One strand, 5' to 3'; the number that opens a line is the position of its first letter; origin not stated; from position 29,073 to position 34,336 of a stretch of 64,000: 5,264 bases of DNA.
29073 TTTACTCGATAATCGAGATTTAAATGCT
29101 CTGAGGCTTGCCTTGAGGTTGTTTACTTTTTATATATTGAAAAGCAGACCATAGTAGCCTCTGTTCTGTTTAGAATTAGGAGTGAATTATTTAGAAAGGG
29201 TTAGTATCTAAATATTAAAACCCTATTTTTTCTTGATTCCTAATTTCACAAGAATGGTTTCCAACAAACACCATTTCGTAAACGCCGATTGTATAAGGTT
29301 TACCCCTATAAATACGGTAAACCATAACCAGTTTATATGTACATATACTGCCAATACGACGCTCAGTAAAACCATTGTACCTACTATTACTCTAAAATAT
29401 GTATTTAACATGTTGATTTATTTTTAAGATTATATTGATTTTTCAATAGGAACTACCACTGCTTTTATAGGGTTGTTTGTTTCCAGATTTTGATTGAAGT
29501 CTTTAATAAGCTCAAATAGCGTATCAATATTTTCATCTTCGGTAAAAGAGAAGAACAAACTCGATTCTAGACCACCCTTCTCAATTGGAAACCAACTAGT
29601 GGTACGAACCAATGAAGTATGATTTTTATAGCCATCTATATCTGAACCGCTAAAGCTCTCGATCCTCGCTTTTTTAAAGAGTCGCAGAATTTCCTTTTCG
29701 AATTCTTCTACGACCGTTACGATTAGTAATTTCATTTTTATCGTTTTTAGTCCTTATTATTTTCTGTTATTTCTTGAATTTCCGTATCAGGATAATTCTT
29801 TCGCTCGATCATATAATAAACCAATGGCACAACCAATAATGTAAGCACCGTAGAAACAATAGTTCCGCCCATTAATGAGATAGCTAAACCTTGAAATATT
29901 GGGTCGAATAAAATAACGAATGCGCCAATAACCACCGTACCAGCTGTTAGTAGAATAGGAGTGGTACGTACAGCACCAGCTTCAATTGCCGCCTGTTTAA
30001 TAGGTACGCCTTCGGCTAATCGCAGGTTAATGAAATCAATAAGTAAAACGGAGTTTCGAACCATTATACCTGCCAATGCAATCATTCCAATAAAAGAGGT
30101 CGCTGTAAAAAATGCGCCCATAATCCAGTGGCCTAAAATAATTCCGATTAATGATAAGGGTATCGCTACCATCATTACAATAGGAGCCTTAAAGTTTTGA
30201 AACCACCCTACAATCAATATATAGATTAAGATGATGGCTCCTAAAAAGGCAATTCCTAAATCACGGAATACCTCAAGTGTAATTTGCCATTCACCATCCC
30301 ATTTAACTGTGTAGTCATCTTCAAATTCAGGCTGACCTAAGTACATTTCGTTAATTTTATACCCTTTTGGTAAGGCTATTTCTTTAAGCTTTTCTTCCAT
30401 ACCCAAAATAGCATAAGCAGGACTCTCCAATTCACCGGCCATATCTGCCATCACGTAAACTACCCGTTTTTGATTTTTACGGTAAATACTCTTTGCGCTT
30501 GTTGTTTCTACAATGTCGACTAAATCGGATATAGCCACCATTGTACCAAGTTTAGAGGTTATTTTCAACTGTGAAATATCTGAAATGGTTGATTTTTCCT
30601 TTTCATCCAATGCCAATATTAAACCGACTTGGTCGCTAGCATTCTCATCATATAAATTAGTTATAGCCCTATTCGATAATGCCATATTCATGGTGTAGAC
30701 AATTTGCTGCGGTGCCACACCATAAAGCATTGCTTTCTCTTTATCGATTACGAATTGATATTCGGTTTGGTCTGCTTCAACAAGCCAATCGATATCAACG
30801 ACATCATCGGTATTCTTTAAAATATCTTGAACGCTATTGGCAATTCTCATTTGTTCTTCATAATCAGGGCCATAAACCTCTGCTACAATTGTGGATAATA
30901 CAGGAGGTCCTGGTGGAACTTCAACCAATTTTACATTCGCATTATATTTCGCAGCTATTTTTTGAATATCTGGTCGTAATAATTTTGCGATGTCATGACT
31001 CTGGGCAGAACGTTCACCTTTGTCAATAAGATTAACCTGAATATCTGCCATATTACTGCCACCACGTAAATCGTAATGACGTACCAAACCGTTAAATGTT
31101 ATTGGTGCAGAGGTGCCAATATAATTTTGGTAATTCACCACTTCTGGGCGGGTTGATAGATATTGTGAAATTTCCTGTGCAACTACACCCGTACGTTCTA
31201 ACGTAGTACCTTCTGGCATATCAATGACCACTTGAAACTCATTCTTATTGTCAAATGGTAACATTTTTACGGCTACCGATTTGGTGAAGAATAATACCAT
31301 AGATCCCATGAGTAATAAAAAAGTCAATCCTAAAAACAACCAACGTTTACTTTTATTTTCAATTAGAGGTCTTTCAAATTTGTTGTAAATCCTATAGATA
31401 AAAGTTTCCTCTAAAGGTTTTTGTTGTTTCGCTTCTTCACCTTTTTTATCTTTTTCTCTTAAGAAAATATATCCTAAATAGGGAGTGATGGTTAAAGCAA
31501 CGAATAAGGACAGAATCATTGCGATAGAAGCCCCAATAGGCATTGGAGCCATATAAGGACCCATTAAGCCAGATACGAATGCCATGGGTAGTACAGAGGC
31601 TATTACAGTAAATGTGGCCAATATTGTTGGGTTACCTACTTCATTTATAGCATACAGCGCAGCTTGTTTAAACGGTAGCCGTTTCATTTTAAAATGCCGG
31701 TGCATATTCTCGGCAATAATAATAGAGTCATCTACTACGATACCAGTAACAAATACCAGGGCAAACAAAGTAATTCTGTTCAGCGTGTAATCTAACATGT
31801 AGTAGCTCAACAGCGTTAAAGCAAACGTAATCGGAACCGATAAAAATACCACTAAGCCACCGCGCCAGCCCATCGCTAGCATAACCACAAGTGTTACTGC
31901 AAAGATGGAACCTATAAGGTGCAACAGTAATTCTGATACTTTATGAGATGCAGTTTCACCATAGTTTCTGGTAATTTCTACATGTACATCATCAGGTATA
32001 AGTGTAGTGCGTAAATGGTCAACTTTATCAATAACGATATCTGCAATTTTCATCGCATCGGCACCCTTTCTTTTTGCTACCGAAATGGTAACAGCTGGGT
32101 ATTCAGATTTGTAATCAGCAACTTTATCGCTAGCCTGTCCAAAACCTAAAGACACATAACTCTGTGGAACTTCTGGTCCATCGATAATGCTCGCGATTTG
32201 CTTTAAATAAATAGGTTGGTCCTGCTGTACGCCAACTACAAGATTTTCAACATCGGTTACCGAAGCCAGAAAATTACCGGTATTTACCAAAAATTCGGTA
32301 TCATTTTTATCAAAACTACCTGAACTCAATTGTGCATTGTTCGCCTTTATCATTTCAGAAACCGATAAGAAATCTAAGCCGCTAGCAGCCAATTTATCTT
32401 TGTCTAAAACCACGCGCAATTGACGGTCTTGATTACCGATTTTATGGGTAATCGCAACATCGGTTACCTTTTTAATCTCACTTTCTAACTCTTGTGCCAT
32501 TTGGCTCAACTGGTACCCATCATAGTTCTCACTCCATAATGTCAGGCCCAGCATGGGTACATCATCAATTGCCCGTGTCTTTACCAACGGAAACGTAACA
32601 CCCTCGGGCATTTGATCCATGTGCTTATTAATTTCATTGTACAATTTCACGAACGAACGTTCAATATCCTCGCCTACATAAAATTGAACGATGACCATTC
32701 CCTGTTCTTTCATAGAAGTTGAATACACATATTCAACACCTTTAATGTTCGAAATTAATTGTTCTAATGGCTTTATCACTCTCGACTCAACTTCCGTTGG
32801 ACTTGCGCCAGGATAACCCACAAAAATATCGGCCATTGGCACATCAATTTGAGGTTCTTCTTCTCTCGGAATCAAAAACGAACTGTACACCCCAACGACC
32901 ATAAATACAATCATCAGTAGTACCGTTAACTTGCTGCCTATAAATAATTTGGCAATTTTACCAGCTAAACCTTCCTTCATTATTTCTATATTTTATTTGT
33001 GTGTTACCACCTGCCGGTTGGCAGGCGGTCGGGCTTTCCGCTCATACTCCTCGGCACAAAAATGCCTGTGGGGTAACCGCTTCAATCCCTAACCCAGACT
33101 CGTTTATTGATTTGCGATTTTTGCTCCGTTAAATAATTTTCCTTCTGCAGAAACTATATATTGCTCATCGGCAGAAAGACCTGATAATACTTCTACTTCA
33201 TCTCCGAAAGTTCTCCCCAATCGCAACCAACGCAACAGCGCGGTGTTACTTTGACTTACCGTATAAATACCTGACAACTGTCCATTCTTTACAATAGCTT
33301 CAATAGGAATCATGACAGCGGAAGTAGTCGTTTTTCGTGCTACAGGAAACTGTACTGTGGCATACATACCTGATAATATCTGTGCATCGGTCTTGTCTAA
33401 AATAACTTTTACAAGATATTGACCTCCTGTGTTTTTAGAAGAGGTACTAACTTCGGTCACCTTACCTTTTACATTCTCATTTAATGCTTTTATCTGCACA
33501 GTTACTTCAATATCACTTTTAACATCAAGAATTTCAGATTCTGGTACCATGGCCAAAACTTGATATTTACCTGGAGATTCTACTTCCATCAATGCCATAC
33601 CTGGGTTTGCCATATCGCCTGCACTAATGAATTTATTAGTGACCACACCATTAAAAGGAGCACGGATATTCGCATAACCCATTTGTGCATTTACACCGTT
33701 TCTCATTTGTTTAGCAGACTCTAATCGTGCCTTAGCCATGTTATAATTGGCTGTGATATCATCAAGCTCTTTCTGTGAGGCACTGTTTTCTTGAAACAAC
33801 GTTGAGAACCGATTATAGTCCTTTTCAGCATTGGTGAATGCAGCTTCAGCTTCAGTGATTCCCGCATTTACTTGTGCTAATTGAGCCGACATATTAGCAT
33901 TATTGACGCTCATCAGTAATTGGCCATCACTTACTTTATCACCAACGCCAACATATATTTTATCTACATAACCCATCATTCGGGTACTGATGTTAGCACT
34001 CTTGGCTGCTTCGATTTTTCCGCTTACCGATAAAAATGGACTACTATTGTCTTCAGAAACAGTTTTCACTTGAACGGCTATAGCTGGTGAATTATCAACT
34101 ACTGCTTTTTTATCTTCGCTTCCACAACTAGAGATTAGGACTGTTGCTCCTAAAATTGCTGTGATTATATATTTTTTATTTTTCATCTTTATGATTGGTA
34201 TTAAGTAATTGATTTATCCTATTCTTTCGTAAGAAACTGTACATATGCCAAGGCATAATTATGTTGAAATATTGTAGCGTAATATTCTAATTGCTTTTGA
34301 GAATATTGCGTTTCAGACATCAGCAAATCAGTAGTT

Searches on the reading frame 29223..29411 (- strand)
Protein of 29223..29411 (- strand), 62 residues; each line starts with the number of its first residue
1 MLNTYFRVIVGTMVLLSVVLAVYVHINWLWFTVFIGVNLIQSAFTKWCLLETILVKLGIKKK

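Call 86: search_protein_families(library=pfam, proteins=[window:29223-29411:-], max_evalue=0.01)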
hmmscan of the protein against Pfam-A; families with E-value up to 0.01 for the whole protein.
window:29223-29411:- (62 aa): 1 family
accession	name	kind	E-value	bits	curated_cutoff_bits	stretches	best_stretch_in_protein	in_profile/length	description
PF11127.14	YgaP-like_TM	-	1.8e-11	44.4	25.3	1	5-56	11-59/66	Inner membrane protein YgaP-like, transmembrane domain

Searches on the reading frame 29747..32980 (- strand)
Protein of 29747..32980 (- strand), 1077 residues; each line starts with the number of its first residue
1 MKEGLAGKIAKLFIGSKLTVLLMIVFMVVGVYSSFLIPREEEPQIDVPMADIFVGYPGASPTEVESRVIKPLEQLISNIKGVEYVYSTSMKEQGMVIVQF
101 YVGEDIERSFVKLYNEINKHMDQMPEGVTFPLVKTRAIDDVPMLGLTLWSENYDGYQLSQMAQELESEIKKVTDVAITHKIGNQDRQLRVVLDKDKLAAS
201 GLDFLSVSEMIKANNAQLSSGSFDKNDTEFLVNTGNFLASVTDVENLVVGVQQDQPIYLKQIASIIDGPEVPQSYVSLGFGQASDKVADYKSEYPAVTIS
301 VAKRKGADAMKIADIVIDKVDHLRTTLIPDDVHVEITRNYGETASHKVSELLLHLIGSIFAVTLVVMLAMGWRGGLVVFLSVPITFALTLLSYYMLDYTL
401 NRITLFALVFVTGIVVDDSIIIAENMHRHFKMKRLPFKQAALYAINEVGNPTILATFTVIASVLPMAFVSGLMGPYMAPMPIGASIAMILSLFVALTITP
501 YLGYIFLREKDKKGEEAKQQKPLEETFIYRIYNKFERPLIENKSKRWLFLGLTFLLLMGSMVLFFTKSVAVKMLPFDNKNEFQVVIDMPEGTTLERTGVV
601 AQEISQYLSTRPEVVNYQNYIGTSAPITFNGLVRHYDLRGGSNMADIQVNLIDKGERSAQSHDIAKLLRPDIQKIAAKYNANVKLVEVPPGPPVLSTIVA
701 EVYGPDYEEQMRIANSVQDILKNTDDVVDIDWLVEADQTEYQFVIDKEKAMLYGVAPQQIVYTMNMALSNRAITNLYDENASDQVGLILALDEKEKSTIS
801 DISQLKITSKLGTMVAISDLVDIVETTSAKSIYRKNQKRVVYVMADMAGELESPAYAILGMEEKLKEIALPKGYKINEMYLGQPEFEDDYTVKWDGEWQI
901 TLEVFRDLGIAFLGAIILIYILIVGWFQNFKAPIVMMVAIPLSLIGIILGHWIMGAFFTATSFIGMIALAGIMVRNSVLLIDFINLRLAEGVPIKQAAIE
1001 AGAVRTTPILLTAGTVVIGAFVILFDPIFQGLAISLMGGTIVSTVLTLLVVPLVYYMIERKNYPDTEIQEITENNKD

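Call 12: search_protein_families(library=pfam, proteins=[window:29747-32980:-])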
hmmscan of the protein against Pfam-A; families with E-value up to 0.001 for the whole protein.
window:29747-32980:- (1077 aa): 3 families
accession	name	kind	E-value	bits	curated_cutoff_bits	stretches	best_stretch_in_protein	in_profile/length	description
PF00873.25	ACR_tran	-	1.2e-164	550.1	28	1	10-1058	2-1020/1021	AcrB/AcrD/AcrF family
PF02355.23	SecD_SecF_C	-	3.8e-07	30.1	20.5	1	344-501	25-185/189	Protein export membrane protein SecD/SecF, C-terminal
PF03176.21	MMPL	-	0.0002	20.8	20.5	1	329-508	120-304/333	MMPL family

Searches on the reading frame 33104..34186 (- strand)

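Call 12: search_protein_families(library=pfam, proteins=[window:33104-34186:-])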
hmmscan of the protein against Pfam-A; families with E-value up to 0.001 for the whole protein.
window:33104-34186:- (360 aa): 4 families
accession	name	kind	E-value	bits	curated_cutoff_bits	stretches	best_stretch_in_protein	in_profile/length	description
PF16576.10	HlyD_D23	-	2.2e-19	70.1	30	1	54-276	8-214/214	Barrel-sandwich domain of CusB or HlyD membrane-fusion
PF13437.12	HlyD_3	-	1.1e-15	58.7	22.2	1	174-273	2-106/106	HlyD family secretion protein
PF00364.28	Biotin_lipoyl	-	3.6e-05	24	22.1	0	64-93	43-72/73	Biotin-requiring enzyme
PF13533.13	Biotin_lipoyl_2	-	3.6e-05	23.9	29.8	0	65-94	2-31/32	Biotin-lipoyl like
